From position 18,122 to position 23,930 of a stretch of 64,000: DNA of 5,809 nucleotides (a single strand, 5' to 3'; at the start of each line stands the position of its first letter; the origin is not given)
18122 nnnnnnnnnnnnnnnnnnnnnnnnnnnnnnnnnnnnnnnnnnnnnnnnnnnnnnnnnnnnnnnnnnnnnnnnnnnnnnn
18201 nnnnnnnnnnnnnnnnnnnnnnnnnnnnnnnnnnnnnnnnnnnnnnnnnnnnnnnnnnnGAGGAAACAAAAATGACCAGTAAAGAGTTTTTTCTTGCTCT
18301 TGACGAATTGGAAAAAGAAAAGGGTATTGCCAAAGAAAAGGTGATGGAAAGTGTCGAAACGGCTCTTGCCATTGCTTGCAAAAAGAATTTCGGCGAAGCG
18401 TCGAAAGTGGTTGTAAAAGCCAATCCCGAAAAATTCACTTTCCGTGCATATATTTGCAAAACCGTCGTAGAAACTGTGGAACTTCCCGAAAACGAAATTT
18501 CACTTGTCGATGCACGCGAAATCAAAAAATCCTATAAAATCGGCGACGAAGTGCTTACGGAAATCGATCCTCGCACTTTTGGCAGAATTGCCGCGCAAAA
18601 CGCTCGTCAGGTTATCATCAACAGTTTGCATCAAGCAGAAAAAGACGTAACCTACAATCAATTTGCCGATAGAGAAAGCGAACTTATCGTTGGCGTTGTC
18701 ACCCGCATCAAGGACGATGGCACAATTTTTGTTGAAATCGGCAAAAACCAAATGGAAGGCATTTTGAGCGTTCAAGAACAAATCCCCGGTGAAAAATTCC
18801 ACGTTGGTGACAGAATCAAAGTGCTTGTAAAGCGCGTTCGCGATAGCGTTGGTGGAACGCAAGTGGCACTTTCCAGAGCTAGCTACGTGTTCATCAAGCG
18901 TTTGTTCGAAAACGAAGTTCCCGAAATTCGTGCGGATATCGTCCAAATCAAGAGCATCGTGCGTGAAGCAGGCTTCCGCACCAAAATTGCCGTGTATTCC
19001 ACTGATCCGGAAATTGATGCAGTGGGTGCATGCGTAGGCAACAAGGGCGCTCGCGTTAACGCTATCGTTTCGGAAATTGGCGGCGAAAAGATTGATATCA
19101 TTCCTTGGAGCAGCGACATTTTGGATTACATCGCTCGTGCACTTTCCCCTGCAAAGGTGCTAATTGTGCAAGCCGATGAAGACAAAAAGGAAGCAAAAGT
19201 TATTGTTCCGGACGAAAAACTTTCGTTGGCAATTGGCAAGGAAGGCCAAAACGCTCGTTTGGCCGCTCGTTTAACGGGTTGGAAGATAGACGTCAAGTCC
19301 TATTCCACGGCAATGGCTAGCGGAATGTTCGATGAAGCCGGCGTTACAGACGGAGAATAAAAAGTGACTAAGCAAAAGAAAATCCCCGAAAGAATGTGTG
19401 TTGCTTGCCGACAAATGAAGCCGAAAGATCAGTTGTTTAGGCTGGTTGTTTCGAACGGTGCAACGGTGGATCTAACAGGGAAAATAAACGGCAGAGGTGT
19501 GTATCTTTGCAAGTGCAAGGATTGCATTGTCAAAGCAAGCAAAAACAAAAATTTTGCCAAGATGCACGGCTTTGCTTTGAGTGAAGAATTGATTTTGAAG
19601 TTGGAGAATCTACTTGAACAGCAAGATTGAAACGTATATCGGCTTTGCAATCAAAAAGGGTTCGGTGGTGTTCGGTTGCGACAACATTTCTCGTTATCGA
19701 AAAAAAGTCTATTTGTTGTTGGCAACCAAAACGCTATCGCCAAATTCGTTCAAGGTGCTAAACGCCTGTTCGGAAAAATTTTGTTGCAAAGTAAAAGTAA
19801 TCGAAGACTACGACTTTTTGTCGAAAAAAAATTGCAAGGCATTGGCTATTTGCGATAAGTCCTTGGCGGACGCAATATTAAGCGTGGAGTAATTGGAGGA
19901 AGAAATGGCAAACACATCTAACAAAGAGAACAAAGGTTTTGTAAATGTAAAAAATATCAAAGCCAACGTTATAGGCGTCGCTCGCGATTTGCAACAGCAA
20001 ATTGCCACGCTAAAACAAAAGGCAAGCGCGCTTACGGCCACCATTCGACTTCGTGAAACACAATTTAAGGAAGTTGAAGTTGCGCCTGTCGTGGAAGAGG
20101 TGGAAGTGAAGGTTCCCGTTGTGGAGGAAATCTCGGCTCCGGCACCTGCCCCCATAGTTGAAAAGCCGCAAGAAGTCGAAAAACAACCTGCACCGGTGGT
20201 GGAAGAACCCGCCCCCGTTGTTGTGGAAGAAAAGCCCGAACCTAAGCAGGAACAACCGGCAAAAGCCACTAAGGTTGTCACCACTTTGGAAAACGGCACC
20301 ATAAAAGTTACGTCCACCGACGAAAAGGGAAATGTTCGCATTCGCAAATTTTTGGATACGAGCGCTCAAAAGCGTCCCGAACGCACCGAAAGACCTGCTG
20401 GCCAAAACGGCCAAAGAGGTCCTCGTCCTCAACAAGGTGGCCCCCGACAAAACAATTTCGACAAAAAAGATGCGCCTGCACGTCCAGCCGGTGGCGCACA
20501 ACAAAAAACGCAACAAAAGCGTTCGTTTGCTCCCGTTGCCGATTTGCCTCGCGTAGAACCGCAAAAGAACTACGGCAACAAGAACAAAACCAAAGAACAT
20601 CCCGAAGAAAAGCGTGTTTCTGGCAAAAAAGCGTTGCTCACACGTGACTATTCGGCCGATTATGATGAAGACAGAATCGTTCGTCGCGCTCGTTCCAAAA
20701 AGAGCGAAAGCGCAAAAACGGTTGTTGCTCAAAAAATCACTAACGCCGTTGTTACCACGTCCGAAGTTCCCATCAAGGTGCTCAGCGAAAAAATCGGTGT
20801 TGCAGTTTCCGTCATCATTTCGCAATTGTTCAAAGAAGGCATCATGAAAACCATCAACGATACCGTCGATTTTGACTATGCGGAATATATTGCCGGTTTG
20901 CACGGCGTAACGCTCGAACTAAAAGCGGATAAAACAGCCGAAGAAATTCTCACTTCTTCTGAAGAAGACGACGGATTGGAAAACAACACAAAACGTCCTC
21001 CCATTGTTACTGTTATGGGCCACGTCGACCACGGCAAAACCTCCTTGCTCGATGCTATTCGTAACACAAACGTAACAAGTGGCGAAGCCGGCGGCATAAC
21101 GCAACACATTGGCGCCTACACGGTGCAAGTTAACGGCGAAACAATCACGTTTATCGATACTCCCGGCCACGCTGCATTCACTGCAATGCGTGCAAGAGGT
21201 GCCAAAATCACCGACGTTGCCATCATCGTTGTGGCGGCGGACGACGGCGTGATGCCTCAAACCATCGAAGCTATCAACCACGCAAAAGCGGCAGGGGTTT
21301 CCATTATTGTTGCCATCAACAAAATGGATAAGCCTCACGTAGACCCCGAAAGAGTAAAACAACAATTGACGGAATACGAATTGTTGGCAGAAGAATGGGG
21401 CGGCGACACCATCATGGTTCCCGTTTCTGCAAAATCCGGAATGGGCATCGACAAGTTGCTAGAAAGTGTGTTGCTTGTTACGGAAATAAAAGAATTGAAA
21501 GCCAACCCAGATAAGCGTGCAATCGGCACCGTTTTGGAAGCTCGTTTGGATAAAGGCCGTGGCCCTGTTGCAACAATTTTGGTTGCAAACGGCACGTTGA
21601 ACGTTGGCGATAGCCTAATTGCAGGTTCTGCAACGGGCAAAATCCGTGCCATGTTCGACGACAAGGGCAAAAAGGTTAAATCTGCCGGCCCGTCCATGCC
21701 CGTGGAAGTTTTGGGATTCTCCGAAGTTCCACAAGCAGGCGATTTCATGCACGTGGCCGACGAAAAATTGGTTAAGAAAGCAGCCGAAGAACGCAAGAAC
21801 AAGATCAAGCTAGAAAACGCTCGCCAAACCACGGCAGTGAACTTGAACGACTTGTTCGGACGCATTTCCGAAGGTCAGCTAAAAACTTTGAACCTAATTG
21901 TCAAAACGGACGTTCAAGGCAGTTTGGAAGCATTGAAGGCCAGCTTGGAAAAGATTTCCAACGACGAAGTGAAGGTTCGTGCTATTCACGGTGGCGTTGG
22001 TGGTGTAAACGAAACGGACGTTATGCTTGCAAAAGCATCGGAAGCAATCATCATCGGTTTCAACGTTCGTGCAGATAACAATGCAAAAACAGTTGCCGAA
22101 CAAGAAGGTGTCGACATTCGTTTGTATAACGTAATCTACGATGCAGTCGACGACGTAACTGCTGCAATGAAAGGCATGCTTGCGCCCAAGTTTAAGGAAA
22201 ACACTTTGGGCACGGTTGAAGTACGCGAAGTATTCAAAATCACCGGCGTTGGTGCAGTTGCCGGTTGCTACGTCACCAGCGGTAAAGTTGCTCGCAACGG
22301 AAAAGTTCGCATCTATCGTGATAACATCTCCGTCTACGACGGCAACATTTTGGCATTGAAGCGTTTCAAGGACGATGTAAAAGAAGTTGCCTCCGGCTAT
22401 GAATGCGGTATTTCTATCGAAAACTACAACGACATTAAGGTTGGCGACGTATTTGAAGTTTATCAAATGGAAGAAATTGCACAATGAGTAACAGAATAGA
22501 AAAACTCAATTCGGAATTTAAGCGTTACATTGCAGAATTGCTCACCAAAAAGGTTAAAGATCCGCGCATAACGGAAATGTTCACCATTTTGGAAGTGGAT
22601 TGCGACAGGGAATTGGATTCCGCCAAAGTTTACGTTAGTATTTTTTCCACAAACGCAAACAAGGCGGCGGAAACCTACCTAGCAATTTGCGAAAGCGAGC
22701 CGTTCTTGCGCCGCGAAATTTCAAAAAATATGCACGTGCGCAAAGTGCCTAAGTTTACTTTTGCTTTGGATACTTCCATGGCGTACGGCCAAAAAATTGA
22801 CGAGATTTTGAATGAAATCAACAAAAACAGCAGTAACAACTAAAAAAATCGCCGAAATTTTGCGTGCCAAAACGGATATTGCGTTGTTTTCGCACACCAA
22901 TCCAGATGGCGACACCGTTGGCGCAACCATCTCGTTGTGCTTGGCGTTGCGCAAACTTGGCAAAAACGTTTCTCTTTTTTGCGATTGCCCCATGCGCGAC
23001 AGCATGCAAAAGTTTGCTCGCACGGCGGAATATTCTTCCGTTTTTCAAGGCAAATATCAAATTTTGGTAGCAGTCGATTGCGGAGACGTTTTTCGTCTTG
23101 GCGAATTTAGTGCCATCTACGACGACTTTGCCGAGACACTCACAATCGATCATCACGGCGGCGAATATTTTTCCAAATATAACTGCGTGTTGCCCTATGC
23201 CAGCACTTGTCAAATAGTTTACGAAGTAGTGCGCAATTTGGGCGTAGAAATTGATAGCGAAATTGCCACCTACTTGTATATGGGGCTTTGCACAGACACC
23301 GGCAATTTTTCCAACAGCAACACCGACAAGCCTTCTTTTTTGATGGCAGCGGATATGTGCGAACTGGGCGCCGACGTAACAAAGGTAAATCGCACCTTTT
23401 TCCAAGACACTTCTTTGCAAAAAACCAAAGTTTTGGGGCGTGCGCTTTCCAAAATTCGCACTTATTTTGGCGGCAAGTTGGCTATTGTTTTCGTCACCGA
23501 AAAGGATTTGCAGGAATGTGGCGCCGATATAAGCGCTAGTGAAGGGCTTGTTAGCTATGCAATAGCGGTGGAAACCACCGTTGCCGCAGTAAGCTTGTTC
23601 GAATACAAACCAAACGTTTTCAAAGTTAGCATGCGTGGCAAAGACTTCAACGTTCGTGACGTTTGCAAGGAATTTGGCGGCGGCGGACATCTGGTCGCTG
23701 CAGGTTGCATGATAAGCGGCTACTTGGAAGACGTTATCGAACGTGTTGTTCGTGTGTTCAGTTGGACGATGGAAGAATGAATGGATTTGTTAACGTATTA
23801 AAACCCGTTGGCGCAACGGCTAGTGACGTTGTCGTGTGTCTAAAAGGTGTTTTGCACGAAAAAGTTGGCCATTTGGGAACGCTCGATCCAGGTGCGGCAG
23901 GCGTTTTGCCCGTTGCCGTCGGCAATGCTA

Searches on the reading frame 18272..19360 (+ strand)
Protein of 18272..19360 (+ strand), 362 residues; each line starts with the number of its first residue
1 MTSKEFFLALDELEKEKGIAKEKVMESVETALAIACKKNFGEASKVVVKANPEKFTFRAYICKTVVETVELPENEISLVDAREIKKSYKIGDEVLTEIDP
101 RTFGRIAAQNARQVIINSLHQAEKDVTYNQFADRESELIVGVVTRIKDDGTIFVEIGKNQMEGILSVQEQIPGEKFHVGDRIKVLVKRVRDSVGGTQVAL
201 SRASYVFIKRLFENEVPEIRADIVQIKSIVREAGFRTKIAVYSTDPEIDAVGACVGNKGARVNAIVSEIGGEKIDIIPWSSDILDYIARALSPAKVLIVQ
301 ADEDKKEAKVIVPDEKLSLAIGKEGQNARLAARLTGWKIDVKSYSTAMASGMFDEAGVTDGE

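Call 58: search_protein_families(library=pfam, proteins=[window:18272-19360:+], max_evalue=0.00001)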
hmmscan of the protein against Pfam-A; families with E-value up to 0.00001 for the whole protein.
window:18272-19360:+ (362 aa): 3 families
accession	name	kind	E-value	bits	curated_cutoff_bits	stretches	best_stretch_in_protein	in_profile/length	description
PF08529.16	NusA_N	-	1.3e-35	122.6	23.8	1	5-125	1-119/119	NusA N-terminal domain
PF13184.12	KH_5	-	5.1e-29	100.6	27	1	233-299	1-67/69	NusA-like KH domain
PF00575.29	S1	-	7.8e-07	29.8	22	1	137-196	6-69/74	S1 RNA binding domain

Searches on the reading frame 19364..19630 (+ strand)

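Call 58: search_protein_families(library=pfam, proteins=[window:19364-19630:+], max_evalue=0.00001)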
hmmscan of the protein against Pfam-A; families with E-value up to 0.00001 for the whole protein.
window:19364-19630:+ (88 aa): 1 family
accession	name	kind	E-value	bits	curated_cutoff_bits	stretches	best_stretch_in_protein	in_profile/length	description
PF04296.18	YlxR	-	2.1e-22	79.2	26.9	1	10-81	1-74/75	Protein of unknown function (DUF448)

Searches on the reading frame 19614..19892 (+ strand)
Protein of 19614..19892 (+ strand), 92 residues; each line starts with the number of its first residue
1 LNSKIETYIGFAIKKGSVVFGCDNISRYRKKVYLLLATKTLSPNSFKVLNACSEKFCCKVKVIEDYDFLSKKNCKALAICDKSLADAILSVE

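Call 59: search_protein_families(library=pfam, proteins=[window:19614-19892:+], max_evalue=0.00001)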
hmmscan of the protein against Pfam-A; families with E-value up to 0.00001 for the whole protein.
window:19614-19892:+ (92 aa): 0 families

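Call 62: search_protein_families(library=pfam, proteins=[window:19614-19892:+], max_evalue=0.01)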
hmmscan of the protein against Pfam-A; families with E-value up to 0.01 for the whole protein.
window:19614-19892:+ (92 aa): 0 families

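Call 89: search_protein_families(library=ncbifam, proteins=[window:19614-19892:+], max_evalue=0.01)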
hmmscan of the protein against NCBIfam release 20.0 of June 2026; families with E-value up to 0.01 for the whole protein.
window:19614-19892:+ (92 aa): 1 family
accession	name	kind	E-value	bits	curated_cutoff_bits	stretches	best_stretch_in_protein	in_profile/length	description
NF004078.0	PRK05583.1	equivalog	0.00036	20.6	77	1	1-90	1-96/104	ribosomal protein L7Ae family protein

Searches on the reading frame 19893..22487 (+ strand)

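Call 59: search_protein_families(library=pfam, proteins=[window:19893-22487:+], max_evalue=0.00001)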
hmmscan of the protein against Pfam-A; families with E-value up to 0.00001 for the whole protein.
window:19893-22487:+ (864 aa): 7 families
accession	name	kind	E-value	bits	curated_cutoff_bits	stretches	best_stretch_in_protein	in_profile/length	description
PF11987.13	IF-2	-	6.1e-45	152.4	27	1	642-756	3-117/117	Translation-initiation factor 2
PF00009.33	GTP_EFTU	-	2.7e-38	131.9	26.5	1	371-527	5-183/188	Elongation factor Tu GTP binding domain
PF22042.2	EF-G_D2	-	2.2e-30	105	27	1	543-621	2-83/84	Elongation factor G domain 2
PF03144.31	GTP_EFTU_D2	-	8.4e-12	45.8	30.3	1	787-854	1-72/73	Elongation factor Tu domain 2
PF01926.29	MMR_HSR1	-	7.7e-11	42.5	21.9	1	372-477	2-113/113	50S ribosome-binding GTPase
PF04760.21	IF2_N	-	6e-10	39.2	25.3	1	294-336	6-49/53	Translation initiation factor IF-2, N-terminal region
PF02421.24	FeoB_N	-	5.4e-06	26.5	27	1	372-525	3-155/156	Ferrous iron transport protein B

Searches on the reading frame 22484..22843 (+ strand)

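Call 59: search_protein_families(library=pfam, proteins=[window:22484-22843:+], max_evalue=0.00001)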
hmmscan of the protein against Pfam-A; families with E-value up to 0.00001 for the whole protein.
window:22484-22843:+ (119 aa): 1 family
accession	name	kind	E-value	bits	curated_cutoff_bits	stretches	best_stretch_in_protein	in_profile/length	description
PF02033.23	RBFA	-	1.4e-27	96.5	34.7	1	4-109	1-105/105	Ribosome-binding factor A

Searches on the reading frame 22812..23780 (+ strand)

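Call 59: search_protein_families(library=pfam, proteins=[window:22812-23780:+], max_evalue=0.00001)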
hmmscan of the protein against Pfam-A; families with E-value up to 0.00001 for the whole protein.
window:22812-23780:+ (322 aa): 2 families
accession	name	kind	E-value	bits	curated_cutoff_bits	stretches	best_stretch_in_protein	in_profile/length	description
PF01368.27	DHH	-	3.4e-15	56.8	28.1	1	23-158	2-124/125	DHH family, N-terminal domain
PF02272.25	DHHA1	-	2.7e-08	34.6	25.9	1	246-315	21-95/102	DHHA1 domain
